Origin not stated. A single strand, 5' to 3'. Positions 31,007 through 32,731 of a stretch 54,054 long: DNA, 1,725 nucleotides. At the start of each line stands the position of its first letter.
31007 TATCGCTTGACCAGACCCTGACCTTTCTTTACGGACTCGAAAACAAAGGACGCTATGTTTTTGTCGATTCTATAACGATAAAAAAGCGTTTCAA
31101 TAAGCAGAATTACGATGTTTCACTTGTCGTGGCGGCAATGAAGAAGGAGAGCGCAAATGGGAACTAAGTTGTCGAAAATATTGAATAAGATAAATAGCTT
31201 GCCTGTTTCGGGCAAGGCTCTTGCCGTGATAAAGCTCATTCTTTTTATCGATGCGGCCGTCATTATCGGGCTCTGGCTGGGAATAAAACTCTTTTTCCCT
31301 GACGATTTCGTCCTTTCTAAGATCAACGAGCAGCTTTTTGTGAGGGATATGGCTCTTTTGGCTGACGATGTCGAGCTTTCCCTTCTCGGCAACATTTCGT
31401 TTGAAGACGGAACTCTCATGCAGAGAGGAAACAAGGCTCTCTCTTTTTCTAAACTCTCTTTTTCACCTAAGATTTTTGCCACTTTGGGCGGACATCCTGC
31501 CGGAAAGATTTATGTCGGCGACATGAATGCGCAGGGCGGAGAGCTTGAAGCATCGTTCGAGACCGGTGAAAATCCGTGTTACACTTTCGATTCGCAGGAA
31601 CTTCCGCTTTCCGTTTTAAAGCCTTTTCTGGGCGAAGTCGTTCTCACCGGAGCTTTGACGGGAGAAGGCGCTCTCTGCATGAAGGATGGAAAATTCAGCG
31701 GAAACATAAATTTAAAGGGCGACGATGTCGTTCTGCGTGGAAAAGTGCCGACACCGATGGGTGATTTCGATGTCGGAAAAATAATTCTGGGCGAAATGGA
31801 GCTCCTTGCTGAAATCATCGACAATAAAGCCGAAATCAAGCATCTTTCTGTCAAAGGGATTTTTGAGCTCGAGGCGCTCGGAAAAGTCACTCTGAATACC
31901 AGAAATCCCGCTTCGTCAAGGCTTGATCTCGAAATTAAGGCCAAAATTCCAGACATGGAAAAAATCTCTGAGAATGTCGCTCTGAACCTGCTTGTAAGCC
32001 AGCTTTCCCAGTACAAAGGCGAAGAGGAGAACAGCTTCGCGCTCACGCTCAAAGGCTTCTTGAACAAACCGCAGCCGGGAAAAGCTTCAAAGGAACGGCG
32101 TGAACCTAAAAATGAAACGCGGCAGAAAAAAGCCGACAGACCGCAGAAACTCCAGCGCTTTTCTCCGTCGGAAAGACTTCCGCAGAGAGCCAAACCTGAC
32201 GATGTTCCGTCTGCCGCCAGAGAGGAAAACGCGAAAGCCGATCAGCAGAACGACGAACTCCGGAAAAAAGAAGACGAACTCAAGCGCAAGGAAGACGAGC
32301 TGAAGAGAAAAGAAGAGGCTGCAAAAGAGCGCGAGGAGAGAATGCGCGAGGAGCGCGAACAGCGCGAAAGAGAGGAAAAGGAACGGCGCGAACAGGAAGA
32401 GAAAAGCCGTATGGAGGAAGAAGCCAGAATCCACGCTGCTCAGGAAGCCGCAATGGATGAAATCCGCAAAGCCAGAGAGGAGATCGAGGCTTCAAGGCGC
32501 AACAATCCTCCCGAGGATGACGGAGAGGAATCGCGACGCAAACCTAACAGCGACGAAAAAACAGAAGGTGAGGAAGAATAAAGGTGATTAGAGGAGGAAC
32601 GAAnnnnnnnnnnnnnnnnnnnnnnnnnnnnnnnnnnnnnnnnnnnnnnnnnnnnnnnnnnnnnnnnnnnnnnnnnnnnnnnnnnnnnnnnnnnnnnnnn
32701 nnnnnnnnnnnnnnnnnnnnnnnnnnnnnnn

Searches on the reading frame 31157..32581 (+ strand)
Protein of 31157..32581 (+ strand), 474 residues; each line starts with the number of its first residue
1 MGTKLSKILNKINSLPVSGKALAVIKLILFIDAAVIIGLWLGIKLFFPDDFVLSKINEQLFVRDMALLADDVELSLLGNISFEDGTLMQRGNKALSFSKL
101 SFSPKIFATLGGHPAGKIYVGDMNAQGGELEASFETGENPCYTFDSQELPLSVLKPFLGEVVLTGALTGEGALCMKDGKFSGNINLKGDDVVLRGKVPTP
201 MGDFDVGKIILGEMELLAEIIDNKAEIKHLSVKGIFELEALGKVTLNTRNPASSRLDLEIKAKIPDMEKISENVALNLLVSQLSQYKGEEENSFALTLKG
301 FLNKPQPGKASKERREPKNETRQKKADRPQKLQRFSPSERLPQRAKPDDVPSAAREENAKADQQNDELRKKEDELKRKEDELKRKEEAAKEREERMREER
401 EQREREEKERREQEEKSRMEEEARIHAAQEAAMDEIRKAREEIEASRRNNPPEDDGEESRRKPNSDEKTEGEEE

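Call 4: search_protein_families(library=pfam, proteins=[window:31157-32581:+], max_evalue=0.1)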
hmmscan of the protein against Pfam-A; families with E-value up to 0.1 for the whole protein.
window:31157-32581:+ (474 aa): 0 families

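Call 9: search_protein_families(library=ncbifam, proteins=[window:31157-32581:+], max_evalue=0.01)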
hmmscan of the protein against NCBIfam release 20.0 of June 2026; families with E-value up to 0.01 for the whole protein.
window:31157-32581:+ (474 aa): 1 family
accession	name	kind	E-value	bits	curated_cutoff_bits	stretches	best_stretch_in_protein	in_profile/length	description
TIGR04411.1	T2SS_GspN_Lepto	equivalog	7.9e-20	71.5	50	1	38-306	15-279/280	type II secretion system protein GspN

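Call 75: find_related_loci(query=window:31157-32581:+, collection=metagenome_contigs, flank=10000)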
Query window:31157-32581:+ (474 aa) in metagenome_contigs; peptide patterns used: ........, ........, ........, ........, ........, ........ (x = any residue, [..] = any of these).
136 stretches matched a pattern; 4 encode a relative of the query (tblastn E <= 1e-3); 4 distinct loci.
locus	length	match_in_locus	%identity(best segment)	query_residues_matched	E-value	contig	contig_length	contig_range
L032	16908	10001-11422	100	1-474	0e+0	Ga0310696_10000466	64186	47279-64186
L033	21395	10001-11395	72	1-466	0e+0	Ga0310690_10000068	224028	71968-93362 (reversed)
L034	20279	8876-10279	67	1-468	0e+0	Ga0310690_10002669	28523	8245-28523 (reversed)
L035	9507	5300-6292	48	4-328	2e-110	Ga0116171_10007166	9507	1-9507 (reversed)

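Call 95: search_protein_families(library=pfam, proteins=[L032:13011-16907:+], max_evalue=0.001)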
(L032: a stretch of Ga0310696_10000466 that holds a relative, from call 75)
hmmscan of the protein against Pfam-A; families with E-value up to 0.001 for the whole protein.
L032:13011-16907:+ (1299 aa): 1 family
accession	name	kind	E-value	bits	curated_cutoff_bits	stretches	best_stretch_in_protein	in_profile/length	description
PF02412.23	TSP_3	-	8.8e-06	25.7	25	1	467-489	2-24/36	Thrombospondin type 3 repeat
